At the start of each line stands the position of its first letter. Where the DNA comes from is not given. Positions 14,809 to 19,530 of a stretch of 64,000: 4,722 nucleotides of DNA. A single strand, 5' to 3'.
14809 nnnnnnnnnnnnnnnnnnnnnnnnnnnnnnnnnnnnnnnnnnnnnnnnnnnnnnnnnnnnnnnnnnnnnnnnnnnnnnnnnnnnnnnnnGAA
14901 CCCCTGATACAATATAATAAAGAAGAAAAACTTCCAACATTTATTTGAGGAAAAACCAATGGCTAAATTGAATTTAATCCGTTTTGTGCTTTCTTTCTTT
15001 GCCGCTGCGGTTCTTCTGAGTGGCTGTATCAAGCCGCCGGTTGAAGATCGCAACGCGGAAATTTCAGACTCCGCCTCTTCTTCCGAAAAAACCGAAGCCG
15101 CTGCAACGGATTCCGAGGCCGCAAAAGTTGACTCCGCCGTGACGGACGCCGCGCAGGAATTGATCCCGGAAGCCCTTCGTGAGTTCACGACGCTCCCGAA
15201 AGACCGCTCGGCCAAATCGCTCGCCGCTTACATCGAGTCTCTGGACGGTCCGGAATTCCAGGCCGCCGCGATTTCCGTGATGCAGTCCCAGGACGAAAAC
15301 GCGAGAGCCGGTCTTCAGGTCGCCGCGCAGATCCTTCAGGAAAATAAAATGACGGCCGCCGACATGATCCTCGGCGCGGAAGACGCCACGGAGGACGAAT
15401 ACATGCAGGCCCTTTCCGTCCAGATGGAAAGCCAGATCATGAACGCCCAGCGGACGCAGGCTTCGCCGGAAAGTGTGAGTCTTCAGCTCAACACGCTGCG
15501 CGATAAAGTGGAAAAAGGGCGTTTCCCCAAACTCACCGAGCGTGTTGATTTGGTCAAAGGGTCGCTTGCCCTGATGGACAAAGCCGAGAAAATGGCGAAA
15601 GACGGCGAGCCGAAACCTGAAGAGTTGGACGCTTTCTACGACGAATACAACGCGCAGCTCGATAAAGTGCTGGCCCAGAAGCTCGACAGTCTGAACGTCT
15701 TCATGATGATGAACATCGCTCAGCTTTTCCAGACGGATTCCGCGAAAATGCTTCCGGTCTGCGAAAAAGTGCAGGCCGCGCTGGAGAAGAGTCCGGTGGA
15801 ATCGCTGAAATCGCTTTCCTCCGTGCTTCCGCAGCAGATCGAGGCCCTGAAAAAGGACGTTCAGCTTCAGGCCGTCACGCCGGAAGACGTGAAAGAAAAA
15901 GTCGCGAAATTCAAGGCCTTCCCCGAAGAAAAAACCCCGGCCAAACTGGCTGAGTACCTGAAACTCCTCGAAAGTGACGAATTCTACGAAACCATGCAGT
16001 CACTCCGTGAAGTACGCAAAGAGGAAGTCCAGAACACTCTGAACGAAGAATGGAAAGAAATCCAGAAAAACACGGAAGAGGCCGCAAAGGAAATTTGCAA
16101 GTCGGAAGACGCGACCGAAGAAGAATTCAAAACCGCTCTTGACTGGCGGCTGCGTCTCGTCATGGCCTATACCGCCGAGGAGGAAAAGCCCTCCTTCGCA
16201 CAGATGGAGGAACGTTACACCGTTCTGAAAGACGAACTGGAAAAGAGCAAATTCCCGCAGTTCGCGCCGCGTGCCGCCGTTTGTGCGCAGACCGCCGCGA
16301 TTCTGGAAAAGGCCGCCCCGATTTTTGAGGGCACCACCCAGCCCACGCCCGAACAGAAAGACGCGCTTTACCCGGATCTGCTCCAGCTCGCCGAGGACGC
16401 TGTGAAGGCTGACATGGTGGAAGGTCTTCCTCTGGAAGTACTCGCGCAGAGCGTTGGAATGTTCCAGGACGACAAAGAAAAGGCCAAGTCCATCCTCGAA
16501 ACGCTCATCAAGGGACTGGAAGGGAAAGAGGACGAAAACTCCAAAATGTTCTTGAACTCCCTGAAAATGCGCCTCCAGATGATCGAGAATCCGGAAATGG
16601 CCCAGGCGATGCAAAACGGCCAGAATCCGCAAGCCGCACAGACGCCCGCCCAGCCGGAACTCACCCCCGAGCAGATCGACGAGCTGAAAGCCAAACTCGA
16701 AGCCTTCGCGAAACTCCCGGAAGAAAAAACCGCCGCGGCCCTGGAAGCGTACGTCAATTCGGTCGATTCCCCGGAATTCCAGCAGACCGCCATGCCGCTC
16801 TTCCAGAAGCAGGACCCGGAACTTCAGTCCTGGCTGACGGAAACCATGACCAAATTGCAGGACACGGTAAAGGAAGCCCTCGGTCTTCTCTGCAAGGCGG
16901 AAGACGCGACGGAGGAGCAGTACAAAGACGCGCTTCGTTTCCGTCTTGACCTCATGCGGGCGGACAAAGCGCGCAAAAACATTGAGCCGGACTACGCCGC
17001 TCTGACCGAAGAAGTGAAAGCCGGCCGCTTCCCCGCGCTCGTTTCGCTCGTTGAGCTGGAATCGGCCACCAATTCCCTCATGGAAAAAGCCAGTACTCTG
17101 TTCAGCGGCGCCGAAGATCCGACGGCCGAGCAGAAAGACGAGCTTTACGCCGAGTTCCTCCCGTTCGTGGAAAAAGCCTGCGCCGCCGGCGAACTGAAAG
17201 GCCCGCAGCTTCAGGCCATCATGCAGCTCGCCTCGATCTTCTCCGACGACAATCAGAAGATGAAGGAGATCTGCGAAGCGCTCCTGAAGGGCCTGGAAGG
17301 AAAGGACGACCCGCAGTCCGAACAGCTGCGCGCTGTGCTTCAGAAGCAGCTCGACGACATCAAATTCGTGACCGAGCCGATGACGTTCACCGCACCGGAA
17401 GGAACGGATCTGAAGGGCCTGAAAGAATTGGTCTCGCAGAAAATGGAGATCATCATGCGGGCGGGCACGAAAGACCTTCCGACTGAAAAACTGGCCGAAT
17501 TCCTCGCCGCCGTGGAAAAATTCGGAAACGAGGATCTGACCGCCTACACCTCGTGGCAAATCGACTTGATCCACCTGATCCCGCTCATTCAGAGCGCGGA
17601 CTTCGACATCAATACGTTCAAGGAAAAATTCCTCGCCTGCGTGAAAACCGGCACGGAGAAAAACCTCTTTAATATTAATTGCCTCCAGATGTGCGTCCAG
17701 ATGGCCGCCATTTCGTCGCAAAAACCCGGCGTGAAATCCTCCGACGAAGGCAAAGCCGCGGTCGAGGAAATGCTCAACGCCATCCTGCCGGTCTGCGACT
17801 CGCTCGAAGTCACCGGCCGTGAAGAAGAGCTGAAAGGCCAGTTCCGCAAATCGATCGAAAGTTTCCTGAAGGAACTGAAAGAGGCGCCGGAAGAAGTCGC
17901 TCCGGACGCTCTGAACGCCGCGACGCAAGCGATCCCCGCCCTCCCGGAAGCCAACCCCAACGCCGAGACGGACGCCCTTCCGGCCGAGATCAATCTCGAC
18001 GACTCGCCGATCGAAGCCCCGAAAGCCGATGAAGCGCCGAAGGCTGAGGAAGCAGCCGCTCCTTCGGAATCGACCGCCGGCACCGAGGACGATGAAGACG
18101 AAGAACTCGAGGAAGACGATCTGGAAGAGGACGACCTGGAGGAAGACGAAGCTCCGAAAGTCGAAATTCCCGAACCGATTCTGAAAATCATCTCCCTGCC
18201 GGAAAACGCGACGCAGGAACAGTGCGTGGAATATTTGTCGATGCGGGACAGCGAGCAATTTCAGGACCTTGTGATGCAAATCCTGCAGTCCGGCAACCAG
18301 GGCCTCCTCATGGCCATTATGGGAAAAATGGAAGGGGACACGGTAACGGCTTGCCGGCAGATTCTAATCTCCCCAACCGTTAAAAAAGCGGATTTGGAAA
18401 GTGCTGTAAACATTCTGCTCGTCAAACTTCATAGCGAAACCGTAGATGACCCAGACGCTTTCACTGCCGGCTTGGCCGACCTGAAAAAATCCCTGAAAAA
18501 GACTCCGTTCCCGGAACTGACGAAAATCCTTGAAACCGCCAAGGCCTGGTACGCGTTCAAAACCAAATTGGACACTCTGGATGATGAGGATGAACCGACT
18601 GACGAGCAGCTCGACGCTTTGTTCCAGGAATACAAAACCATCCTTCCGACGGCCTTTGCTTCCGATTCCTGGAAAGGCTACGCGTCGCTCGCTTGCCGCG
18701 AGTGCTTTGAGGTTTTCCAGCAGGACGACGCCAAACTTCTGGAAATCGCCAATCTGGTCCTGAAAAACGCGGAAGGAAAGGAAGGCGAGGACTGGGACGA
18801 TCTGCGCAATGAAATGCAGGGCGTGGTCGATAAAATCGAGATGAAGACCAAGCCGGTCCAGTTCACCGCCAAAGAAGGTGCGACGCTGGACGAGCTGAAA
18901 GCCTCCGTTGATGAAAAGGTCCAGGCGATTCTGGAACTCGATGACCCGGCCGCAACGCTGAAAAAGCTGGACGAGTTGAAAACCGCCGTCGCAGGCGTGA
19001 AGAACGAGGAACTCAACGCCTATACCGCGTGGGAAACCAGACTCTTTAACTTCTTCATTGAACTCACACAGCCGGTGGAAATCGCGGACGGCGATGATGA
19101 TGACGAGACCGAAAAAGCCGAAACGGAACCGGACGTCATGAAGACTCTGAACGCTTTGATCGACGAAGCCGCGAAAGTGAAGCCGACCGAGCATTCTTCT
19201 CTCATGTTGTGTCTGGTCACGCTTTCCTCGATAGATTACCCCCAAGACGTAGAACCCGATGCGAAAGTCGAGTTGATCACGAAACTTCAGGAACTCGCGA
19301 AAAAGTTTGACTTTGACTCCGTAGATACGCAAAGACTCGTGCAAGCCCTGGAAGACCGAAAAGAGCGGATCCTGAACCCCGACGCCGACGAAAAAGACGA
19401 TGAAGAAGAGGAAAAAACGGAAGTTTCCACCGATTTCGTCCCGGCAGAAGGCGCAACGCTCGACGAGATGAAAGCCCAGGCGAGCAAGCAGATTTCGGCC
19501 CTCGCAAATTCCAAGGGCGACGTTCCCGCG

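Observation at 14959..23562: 2,867-aa lipoprotein carrying four extracytoplasmic thioredoxin (TlpA/ResA-like) domains on a repetitive helical scaffold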

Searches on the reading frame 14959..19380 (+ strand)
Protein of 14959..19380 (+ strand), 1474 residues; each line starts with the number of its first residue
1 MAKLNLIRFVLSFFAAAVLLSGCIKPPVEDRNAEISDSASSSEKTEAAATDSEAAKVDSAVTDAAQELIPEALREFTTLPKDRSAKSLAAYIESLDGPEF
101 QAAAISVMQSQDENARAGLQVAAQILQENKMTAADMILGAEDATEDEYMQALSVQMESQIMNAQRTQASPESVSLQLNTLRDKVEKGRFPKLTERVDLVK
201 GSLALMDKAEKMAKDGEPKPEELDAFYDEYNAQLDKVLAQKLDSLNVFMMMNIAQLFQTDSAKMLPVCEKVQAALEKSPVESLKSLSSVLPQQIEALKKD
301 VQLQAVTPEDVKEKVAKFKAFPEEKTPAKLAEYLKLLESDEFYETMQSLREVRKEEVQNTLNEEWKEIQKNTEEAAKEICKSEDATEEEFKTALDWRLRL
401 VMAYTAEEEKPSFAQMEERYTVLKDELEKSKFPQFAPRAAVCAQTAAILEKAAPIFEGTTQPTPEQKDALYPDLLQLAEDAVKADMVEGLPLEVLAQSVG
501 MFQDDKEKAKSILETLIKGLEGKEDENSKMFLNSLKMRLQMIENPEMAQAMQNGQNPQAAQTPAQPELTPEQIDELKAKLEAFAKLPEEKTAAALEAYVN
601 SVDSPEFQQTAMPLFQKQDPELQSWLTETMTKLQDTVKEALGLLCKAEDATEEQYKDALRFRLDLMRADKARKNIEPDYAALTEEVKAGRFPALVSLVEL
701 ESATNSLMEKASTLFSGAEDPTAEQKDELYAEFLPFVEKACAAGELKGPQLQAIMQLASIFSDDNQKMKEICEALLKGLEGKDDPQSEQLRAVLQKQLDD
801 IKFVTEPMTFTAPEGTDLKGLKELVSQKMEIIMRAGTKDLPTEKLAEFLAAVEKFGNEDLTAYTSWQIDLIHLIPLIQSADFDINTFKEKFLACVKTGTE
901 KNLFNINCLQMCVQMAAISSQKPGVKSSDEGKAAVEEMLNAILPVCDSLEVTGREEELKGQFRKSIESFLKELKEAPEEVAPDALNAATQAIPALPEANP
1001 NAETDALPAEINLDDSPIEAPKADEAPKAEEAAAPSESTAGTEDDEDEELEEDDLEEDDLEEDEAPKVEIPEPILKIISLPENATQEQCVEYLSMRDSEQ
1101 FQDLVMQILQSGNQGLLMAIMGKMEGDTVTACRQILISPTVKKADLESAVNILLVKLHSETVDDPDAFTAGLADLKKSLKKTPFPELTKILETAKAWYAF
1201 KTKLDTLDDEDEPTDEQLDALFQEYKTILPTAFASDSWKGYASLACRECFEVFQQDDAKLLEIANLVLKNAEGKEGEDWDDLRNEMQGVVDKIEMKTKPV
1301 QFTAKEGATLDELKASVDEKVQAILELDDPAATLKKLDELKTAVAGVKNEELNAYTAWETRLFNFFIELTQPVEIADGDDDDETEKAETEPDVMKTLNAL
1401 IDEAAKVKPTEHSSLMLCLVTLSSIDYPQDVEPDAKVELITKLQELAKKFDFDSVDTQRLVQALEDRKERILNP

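Call 18: find_homologous_proteins(query=window:14959-19380:+)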
Query window:14959-19380:+ (1474 aa): 4 proteins with E <= 0.001 among 8000 candidates.
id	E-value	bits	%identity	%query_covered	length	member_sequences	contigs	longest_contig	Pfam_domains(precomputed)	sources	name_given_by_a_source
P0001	0.0e+0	2406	78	100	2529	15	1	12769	PF00085.27,PF08534.17,PF00255.26,PF13905.13,PF13098.14,PF00578.28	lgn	-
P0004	0.0e+0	1227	43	99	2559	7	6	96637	PF00085.27,PF08534.17,PF00255.26,PF13905.13,PF13098.14,PF00578.28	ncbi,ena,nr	ncbi:MAG: redoxin domain-containing protein [Thermoguttaceae bacterium]|nr:redoxin domain-containing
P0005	9.8e-270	917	49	65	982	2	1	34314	-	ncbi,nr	ncbi:MAG: hypothetical protein Q4C70_01605, partial [Planctomycetia bacterium]|nr:hypothetical prote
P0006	1.4e-265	903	47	70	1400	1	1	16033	PF00085.27,PF08534.17,PF13905.13,PF00578.28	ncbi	-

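Call 64: find_encoding_contigs(protein=P0006, flank=8000, max_places=2)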
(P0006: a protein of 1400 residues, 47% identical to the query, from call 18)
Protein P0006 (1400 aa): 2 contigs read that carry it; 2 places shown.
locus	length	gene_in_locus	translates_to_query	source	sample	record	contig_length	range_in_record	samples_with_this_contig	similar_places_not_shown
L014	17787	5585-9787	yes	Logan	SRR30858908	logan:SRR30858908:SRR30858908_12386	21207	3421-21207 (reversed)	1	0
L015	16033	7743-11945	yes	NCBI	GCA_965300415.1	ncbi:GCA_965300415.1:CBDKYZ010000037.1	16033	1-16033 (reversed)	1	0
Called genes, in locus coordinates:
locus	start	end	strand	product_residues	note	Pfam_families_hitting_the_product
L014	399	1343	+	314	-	PF20434:BD-FAE, PF07859:Abhydrolase_3, PF00326:Peptidase_S9 (weak)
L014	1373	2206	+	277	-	PF07963:N_methyl, PF07596:SBP_bac_10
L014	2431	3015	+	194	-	PF08281:Sigma70_r4_2, PF04545:Sigma70_r4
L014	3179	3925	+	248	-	PF13472:Lipase_GDSL_2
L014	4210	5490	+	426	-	PF00483:NTP_transferase, PF07959:Fucose_pyrophosphorylase (faint), PF24894:Hexapep_GlmU (weak), PF25084:LbH_EIF2B, PF25087:GMPPB_C, PF25247:LbH_GLGC, PF00132:Hexapep (faint)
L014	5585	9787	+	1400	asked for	PF00085:Thioredoxin (faint), PF00578:AhpC-TSA, PF08534:Redoxin, PF13905:Thioredoxin_8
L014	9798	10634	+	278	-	-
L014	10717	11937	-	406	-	PF00483:NTP_transferase, PF12804:NTP_transf_3 (weak), PF24894:Hexapep_GlmU, PF25084:LbH_EIF2B, PF25247:LbH_GLGC (faint)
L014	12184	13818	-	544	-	PF25967:RND-MFP_C, PF25989:YknX_C (weak)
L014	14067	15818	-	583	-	PF00595:PDZ, PF17820:PDZ_6, PF03572:Peptidase_S41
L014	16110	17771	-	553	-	-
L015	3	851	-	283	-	?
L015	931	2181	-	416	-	PF00589:Phage_integrase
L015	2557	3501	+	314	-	PF20434:BD-FAE, PF07859:Abhydrolase_3, PF00326:Peptidase_S9 (weak)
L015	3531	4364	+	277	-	PF07963:N_methyl, PF07596:SBP_bac_10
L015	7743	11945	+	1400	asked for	PF00085:Thioredoxin (faint), PF00578:AhpC-TSA, PF08534:Redoxin, PF13905:Thioredoxin_8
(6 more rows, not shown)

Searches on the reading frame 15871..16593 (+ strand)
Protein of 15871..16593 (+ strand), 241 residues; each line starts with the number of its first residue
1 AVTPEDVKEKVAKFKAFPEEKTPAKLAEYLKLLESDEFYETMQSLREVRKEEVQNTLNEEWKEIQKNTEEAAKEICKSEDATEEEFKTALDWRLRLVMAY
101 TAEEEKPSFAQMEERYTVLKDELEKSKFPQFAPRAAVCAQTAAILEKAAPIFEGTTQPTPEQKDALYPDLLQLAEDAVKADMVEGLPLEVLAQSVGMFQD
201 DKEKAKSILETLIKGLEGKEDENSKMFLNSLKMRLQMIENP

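Call 69: search_protein_families(library=pfam, proteins=[window:15871-16593:+], max_evalue=1)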
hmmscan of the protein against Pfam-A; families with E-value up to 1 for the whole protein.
window:15871-16593:+ (241 aa): 3 families
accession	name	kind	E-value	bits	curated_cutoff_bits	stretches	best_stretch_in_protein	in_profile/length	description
PF18572.7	T6PP_N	-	0.069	13.6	25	1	36-68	3-33/99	Trehalose-6-phosphate phosphatase N-terminal helical bundle domain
PF04327.17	Peptidase_Prp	-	0.15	12.8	27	1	137-224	32-86/90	Cysteine protease Prp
PF17910.6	FeoB_Cyto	-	0.69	10.8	23.4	1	30-75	31-72/90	FeoB cytosolic helical domain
